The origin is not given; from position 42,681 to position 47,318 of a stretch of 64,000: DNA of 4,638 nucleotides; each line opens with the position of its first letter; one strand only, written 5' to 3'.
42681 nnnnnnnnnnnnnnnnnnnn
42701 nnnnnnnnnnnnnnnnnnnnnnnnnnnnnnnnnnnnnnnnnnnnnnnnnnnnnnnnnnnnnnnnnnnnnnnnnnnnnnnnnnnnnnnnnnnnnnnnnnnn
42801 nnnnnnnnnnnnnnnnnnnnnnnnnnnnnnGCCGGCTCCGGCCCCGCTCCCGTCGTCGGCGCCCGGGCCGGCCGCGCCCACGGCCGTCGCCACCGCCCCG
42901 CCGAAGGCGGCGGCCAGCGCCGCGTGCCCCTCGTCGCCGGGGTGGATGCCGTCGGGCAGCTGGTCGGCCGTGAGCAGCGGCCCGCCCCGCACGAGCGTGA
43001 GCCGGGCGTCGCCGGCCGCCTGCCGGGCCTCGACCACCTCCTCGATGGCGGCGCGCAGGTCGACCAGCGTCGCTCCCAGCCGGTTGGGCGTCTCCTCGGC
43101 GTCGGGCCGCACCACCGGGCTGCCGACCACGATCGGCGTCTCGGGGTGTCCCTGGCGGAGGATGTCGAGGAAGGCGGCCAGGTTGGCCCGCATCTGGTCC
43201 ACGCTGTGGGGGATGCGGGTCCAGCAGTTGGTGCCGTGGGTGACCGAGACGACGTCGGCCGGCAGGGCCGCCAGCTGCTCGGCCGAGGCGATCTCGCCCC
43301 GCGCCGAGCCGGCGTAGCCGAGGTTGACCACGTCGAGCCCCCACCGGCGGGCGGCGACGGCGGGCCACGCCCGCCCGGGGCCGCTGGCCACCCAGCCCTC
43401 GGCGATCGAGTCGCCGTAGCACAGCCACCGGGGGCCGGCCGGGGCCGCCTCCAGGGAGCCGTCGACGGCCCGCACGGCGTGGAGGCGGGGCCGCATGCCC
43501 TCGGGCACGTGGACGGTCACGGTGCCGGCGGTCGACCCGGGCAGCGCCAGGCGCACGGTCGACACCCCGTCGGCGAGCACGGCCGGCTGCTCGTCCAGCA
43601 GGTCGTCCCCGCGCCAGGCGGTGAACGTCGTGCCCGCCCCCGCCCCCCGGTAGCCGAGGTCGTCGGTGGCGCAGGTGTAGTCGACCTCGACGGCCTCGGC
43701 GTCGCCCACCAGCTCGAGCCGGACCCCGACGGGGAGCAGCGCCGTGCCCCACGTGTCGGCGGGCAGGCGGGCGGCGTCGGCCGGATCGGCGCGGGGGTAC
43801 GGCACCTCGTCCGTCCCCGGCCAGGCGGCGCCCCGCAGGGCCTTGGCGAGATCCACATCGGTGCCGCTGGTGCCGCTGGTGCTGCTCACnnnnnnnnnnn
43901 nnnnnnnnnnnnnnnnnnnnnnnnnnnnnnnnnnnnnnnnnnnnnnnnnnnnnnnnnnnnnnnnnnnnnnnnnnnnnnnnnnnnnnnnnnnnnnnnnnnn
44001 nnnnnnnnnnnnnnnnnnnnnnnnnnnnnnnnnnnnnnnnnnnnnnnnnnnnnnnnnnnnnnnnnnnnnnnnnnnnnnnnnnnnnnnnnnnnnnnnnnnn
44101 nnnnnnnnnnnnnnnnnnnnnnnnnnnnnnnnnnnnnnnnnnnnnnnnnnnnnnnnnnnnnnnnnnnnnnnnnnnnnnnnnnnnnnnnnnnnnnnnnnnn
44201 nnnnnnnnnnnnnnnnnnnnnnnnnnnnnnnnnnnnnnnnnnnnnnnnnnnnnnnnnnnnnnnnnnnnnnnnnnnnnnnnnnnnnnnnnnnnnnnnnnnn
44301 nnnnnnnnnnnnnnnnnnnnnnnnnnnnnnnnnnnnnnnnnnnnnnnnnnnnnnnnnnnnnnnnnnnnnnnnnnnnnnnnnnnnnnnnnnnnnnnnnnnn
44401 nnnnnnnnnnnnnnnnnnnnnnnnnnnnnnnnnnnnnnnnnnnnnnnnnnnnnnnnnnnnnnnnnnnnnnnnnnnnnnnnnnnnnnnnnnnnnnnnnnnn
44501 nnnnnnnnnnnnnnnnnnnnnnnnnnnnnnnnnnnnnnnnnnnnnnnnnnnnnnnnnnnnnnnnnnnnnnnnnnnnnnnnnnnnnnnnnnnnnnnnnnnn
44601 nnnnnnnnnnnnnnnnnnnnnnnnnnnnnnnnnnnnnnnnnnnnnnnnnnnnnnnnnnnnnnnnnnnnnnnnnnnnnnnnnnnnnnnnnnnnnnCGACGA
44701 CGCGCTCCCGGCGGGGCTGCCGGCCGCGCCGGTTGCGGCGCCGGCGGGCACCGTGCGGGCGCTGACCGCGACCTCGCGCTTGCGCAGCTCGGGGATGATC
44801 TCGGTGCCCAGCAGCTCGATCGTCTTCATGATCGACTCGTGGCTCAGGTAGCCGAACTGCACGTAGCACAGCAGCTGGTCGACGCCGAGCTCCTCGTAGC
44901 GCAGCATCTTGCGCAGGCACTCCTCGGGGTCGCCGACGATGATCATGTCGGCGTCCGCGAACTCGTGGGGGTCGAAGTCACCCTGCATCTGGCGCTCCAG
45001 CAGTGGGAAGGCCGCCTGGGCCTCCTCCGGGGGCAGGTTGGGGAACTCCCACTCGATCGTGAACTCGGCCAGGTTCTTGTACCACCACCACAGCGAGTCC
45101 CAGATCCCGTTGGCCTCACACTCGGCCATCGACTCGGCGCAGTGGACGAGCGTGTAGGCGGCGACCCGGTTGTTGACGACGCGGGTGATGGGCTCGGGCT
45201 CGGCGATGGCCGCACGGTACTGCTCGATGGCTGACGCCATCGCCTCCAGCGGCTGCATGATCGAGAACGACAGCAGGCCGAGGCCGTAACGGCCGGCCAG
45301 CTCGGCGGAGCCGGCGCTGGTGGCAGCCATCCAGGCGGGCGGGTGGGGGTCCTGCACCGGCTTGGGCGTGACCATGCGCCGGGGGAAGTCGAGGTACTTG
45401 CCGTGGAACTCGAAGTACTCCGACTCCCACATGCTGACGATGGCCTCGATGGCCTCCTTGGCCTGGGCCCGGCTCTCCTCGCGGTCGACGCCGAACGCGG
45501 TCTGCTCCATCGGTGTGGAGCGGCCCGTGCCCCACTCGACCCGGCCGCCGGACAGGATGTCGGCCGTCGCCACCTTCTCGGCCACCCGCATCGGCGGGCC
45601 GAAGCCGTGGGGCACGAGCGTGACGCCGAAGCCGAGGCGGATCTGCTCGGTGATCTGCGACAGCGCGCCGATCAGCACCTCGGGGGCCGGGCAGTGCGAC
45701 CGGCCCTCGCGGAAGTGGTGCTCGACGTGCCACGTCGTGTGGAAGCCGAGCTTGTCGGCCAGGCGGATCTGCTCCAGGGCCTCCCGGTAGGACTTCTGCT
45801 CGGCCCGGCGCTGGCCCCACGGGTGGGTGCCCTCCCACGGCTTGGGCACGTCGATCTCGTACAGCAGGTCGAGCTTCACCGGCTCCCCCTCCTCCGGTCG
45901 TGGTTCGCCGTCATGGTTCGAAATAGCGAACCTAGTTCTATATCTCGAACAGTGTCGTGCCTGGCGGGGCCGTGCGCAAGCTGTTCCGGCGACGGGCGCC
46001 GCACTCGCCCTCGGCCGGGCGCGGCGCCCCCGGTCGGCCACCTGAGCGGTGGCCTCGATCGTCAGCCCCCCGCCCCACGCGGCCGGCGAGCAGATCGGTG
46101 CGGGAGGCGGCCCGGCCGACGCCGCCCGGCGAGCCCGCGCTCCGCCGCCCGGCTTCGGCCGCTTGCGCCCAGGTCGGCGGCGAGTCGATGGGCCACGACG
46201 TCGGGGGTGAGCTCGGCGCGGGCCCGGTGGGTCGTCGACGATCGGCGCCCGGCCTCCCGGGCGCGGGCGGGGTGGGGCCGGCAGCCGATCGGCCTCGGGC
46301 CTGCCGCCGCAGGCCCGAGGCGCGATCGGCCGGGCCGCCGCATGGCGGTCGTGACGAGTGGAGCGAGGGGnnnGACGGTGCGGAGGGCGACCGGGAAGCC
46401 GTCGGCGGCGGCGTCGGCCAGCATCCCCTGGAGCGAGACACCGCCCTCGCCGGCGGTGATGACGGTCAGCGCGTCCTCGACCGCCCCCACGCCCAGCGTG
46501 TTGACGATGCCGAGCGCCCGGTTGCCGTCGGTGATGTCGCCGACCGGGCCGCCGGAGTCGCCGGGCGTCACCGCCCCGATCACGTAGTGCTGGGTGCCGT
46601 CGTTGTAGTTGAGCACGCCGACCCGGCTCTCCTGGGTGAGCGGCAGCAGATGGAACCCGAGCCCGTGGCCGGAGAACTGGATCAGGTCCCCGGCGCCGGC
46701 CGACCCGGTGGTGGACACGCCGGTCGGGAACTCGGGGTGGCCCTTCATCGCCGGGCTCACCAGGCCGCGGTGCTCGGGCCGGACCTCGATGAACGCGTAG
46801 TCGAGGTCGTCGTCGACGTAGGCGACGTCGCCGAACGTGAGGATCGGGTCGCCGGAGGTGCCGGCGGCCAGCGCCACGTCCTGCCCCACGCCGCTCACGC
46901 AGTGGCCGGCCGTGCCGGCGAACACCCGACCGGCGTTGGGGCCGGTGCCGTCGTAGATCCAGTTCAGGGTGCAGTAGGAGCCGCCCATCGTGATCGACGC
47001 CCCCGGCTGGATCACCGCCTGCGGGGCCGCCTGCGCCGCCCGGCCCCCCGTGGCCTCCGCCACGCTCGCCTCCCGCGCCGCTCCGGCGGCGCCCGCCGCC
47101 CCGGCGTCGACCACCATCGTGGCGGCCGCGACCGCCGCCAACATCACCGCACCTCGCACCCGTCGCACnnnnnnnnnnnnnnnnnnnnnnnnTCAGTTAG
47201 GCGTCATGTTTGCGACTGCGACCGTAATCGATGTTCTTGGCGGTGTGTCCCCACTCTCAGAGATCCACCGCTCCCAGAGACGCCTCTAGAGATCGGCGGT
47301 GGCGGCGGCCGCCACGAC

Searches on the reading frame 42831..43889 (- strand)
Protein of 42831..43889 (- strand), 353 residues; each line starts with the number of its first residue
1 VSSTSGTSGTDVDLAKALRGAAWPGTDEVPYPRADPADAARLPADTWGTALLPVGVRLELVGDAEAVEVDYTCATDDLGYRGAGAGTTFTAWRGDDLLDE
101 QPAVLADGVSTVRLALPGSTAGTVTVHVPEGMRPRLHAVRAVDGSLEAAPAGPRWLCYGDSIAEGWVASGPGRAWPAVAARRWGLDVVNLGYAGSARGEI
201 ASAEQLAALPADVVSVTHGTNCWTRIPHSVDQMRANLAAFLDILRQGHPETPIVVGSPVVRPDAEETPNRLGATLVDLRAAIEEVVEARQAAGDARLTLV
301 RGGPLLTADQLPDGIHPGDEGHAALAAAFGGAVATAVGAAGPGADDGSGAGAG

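Call 16: search_protein_families(library=pfam, proteins=[window:42831-43889:-], max_evalue=0.001)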
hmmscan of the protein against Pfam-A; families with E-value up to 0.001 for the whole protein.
window:42831-43889:- (353 aa): 3 families
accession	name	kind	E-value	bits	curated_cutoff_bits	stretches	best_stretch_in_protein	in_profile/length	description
PF13472.12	Lipase_GDSL_2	-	1.4e-22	81.5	32.9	1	157-324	1-178/178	GDSL-like Lipase/Acylhydrolase family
PF14606.12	Lipase_GDSL_3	-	5.3e-19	69.6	27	1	157-329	6-173/178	GDSL-like Lipase/Acylhydrolase family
PF00657.28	Lipase_GDSL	-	5.9e-07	30.3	23.6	1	159-328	5-207/208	GDSL-like Lipase/Acylhydrolase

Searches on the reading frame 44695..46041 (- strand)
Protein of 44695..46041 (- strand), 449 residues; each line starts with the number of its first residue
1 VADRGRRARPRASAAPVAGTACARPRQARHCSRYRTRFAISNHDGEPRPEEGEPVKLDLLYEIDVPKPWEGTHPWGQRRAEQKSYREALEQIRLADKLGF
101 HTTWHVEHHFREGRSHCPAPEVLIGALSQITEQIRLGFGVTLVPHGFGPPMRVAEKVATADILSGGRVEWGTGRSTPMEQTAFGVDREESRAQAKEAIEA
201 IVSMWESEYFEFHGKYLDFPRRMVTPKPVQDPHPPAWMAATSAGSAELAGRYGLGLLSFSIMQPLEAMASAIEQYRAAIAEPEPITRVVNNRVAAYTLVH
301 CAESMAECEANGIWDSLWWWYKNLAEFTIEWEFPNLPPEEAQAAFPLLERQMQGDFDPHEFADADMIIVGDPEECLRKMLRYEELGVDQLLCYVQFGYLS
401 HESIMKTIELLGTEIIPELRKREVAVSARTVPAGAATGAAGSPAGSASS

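Call 16: search_protein_families(library=pfam, proteins=[window:44695-46041:-], max_evalue=0.001)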
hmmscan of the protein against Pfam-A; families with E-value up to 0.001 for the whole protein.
window:44695-46041:- (449 aa): 1 family
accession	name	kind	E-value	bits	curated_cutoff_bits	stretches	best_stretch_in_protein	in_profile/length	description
PF00296.26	Bac_luciferase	-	8.5e-60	203.2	27.9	1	73-389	10-314/314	Luciferase-like monooxygenase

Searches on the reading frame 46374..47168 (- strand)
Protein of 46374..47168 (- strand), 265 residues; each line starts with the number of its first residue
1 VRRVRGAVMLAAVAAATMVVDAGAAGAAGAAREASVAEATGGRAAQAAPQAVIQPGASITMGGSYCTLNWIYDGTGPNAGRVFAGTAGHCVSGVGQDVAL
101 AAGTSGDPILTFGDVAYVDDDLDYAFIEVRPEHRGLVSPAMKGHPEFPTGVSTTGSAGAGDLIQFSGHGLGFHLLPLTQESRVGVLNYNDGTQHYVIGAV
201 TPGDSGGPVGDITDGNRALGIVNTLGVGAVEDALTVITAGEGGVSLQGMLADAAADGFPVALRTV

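Call 16: search_protein_families(library=pfam, proteins=[window:46374-47168:-], max_evalue=0.001)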
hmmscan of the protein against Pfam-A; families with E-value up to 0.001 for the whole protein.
window:46374-47168:- (265 aa): 1 family
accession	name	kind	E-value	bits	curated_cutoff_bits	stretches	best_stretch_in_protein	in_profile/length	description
PF13365.12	Trypsin_2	-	0.00013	23.1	27.6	1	86-216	14-140/144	Trypsin-like peptidase domain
